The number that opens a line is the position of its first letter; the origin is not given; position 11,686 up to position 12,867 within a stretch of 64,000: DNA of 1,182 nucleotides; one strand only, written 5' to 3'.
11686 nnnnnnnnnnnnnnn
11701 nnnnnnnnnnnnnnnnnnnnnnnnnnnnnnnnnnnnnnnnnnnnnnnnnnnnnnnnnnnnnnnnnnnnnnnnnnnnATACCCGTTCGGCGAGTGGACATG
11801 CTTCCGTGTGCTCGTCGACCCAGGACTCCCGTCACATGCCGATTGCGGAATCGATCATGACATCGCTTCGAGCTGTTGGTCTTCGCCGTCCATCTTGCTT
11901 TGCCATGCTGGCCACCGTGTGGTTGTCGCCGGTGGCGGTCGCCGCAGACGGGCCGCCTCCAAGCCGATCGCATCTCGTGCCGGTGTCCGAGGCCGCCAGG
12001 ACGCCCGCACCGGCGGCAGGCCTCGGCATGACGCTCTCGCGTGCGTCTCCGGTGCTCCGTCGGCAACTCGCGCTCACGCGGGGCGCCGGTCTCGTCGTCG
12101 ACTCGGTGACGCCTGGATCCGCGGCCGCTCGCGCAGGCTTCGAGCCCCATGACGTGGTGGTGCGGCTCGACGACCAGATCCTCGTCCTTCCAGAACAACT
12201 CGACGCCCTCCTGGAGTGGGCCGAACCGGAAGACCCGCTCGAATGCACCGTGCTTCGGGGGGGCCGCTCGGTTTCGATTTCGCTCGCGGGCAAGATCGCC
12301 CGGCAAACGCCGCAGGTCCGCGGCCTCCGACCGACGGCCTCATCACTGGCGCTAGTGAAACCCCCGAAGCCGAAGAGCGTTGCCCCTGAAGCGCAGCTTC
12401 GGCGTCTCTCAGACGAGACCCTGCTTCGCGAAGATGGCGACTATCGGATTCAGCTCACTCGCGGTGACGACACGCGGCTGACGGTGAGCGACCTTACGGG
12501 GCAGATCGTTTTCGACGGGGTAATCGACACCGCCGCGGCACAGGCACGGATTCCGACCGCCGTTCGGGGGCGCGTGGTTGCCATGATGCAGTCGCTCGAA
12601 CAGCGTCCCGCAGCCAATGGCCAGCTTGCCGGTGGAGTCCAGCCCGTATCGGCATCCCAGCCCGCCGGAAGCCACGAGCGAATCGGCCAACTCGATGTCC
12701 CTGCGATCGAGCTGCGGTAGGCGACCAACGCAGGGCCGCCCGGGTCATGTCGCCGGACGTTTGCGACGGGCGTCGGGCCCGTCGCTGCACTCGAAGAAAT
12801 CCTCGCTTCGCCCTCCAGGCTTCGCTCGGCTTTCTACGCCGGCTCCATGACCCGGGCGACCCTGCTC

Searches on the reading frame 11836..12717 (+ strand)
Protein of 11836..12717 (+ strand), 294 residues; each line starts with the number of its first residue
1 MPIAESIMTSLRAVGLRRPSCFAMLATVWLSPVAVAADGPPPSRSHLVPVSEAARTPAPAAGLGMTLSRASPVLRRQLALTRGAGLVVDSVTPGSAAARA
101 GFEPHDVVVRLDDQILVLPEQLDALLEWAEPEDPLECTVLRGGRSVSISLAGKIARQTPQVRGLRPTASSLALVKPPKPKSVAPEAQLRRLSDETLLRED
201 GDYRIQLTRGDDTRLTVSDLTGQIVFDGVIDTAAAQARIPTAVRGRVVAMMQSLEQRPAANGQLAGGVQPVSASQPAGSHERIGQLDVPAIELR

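Call 107: search_protein_families(library=pfam, proteins=[window:11836-12717:+], max_evalue=0.00001)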
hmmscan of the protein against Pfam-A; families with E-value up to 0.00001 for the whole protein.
seq(294 aa): 1 family
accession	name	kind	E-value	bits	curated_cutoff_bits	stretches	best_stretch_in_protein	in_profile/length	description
PF13180.12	PDZ_2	-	1e-07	32.6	27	1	63-150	3-78/80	PDZ domain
